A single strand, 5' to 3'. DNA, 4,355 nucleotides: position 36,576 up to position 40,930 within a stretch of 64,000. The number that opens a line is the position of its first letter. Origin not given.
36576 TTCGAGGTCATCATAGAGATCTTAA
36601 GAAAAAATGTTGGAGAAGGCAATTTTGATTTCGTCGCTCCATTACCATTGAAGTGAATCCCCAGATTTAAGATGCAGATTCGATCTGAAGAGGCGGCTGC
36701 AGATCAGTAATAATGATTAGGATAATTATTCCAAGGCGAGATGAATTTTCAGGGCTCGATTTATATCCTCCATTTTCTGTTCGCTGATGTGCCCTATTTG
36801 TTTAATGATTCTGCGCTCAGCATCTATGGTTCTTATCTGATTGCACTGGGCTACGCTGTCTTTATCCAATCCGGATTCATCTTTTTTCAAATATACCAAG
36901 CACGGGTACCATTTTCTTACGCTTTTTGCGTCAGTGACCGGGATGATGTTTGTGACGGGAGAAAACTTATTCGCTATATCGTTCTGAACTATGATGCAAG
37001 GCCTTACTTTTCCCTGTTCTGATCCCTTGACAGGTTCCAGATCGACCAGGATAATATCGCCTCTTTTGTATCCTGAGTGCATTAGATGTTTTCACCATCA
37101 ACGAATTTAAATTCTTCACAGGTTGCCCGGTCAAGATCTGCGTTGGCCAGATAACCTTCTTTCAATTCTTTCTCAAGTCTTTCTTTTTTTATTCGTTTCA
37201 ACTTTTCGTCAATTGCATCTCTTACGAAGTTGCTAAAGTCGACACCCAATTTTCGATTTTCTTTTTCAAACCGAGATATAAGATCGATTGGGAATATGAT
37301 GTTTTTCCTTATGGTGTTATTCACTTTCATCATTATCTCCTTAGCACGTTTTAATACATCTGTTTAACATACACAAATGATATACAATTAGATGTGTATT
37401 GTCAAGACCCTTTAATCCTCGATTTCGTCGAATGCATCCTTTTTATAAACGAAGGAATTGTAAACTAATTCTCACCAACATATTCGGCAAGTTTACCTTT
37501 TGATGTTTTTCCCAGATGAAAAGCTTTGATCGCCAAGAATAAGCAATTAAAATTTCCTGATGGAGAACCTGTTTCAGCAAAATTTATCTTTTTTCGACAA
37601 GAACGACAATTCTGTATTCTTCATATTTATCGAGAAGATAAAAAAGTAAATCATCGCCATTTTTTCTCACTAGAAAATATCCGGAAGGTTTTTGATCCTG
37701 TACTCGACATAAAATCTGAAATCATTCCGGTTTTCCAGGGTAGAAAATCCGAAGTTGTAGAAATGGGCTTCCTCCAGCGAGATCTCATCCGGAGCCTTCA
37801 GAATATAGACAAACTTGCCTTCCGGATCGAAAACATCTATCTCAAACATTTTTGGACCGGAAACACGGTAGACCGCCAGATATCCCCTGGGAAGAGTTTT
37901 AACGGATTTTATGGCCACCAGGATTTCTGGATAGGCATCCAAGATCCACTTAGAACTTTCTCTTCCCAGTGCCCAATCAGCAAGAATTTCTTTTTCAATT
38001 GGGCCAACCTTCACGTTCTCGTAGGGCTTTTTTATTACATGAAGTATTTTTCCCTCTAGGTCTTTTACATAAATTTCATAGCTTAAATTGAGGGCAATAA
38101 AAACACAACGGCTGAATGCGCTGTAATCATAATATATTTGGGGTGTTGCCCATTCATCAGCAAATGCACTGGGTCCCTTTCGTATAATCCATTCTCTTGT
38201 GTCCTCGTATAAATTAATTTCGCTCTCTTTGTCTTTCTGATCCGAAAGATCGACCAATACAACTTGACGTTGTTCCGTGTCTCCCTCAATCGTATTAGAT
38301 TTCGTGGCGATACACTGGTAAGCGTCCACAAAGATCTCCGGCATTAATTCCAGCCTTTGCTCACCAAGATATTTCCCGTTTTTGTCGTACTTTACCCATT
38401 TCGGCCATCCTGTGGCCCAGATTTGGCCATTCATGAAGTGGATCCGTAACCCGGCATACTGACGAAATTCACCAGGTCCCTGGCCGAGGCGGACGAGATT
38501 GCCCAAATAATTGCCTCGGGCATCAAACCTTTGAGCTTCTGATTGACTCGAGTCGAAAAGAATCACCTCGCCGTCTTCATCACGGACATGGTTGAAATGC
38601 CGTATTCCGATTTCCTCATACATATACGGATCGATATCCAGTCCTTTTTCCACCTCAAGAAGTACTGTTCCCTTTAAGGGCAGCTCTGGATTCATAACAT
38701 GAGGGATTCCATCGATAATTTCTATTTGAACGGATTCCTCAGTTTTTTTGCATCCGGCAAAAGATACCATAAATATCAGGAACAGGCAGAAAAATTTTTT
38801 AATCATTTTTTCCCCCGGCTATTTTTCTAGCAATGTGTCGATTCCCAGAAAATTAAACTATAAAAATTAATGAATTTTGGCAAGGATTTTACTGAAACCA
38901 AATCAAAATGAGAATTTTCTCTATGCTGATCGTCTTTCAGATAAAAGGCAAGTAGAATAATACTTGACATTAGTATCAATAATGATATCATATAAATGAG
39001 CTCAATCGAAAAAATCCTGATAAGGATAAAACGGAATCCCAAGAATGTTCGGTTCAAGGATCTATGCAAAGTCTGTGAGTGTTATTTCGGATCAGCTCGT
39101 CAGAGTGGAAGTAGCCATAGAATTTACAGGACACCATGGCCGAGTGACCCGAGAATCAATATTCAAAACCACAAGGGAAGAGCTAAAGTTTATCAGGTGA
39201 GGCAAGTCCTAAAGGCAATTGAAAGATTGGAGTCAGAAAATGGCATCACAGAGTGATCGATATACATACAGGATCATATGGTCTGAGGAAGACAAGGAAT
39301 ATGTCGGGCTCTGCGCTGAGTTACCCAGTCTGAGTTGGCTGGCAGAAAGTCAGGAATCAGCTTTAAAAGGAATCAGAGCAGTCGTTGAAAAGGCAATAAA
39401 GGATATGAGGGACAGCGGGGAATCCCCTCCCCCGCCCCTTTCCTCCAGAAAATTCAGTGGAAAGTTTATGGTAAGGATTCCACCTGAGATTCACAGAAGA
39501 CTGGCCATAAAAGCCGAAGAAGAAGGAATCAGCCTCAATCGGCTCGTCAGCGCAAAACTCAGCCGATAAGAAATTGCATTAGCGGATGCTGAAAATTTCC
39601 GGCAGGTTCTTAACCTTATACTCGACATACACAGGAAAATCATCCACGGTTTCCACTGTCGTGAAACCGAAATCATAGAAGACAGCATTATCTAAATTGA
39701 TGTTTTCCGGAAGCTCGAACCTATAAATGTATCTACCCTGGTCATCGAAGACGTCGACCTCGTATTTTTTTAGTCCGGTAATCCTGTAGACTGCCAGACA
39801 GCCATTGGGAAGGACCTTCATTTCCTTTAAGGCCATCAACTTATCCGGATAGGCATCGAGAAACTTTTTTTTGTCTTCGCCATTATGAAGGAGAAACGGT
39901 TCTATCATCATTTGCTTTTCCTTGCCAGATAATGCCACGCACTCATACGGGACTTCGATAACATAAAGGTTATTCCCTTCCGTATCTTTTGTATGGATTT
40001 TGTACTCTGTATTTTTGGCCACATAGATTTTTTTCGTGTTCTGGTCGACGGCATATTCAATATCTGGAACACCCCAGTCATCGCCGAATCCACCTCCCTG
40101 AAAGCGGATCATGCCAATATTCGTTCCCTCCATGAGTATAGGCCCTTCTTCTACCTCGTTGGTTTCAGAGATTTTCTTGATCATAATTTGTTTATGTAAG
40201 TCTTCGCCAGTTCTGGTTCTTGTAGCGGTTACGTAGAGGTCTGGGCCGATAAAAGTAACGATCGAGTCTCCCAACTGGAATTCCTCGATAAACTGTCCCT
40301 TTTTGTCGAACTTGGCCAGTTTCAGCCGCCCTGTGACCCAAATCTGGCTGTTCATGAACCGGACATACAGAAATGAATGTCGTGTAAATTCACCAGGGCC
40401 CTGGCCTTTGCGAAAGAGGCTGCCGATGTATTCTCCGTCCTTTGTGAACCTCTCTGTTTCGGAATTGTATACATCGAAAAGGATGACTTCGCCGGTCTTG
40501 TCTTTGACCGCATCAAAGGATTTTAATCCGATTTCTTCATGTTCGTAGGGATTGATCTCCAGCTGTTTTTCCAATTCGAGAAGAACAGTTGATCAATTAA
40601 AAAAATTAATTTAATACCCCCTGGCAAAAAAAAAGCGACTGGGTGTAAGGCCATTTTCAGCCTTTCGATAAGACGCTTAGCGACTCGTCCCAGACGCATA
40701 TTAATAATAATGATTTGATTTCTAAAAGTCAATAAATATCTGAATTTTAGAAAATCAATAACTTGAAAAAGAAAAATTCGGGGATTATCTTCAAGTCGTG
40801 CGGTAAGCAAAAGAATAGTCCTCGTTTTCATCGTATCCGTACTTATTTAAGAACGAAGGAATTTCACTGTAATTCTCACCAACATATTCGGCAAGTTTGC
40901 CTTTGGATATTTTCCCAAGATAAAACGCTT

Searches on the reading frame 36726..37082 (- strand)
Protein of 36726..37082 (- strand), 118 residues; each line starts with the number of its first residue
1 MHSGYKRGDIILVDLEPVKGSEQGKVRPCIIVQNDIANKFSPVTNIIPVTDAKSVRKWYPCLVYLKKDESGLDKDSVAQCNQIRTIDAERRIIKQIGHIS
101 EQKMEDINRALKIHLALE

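Call 52: search_protein_families(library=pfam, proteins=[window:36726-37082:-], max_evalue=0.01)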
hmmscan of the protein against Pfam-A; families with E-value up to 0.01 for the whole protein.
window:36726-37082:- (118 aa): 1 family
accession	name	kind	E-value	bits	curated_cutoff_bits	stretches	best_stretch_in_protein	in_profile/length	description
PF02452.23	PemK_toxin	-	8.8e-32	110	23.1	1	6-114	1-108/109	PemK-like, MazF-like toxin of type II toxin-antitoxin system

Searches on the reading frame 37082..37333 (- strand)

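Call 52: search_protein_families(library=pfam, proteins=[window:37082-37333:-], max_evalue=0.01)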
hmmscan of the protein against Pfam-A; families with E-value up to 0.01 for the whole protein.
window:37082-37333:- (83 aa): 1 family
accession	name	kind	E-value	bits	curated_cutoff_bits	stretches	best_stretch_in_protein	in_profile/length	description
PF07362.18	CcdA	-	0.0022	18.8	22.4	1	24-60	14-50/71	Post-segregation antitoxin CcdA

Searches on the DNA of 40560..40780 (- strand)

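Call 19: search_rna_families(source=window, start=40560, end=40780, threshold=evalue, max_evalue=10, show_alignments=3)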
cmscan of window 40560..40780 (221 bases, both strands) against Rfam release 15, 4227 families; matches with E-value up to 10: 12.
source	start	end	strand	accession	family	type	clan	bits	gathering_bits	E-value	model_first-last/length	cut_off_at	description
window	40625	40760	-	RF01065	23S-methyl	Cis-reg;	-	22.2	50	0.16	1-102/102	no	23S methyl RNA motif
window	40602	40723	-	RF01486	rli62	Cis-reg;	-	16.9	83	0.61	1-135/135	no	Listeria sRNA rli62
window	40715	40759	+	RF03735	mir-1502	Gene; miRNA;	-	16.2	66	5.3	1-59/59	no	mir-1502 microRNA precursor family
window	40714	40761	+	RF03463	mir-3036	Gene; miRNA;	-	15.9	70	3.6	1-58/58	no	mir-3036 microRNA precursor family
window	40713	40758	-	RF03463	mir-3036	Gene; miRNA;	-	15.2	70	5.6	1-58/58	no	mir-3036 microRNA precursor family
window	40713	40758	-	RF03217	mir-3167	Gene; miRNA;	-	15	86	4.7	1-59/59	no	mir-3167 microRNA precursor family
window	40651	40687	-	RF02444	SpR10_sRNA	Gene; sRNA;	-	13.4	50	2.4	1-47/47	no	Streptococcus sRNA SpR10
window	40620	40686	-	RF02056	STnc390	Gene; sRNA;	-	13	50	3.6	1-60/60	no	Salmonella sRNA STnc390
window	40627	40732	-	RF00444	PrrF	Gene; sRNA;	-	12.9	90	7.8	1-150/150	no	PrrF RNA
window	40661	40745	+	RF01177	snR67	Gene; snRNA; snoRNA; CD-box;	CL00053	12.2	55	3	1-83/83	no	Small nucleolar RNA snR67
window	40584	40740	+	RF02546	LSU_trypano_mito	Gene; rRNA;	CL00112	10.1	60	4.7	188-561/561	no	Trypanosomatid mitochondrial large subunit ribosomal RNA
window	40646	40780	+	RF01469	rli33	Gene; sRNA;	CL00114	9.5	46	1.4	1-159/532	3'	Listeria sRNA rli33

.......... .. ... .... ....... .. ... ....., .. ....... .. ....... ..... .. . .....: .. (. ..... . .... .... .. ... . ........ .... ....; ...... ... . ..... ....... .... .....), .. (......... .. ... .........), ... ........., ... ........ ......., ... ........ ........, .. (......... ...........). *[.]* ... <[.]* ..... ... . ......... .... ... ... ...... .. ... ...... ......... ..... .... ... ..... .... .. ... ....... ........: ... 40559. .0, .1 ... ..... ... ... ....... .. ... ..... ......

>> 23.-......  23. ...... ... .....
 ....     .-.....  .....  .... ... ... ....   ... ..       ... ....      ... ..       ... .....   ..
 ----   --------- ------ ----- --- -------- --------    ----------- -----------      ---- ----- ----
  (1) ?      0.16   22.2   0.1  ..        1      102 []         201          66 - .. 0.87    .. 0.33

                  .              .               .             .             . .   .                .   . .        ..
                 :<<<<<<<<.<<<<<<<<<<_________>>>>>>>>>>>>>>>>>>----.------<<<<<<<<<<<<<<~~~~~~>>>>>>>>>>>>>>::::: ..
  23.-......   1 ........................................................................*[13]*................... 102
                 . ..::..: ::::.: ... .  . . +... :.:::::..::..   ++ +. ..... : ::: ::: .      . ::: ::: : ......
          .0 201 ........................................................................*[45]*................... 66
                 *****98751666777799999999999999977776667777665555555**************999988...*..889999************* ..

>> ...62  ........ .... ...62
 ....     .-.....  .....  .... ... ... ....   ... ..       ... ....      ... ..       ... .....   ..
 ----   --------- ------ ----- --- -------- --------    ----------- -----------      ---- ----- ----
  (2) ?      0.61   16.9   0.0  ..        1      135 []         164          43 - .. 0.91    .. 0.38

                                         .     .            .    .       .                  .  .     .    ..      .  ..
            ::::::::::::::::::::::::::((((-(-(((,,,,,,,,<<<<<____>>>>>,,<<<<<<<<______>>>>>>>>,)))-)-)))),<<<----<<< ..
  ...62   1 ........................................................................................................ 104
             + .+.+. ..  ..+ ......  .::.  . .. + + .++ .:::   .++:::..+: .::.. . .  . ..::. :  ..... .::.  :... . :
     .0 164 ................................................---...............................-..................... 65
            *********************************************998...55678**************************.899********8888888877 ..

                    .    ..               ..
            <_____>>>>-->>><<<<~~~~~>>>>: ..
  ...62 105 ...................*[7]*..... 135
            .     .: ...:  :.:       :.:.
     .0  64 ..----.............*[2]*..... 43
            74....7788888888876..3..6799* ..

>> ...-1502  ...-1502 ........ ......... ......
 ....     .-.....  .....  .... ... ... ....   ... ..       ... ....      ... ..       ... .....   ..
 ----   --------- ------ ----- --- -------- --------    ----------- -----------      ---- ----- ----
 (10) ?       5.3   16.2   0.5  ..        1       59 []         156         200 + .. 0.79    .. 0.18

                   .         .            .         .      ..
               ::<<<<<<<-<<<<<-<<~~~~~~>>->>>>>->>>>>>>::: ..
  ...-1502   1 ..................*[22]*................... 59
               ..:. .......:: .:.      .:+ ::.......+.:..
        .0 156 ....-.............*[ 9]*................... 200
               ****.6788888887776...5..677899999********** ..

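Call 53: search_dna_similar(query=window:40580-40760:-, collection=plasmids, mode=distant, max_evalue=0.01, max_rows=10)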
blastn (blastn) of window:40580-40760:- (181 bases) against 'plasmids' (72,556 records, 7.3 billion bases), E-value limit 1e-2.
No match.

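Call 54: search_dna_similar(query=window:40580-40760:-, collection=phages, mode=distant, max_evalue=0.01, max_rows=10)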
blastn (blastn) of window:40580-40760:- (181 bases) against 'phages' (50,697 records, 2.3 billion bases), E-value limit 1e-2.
No match.
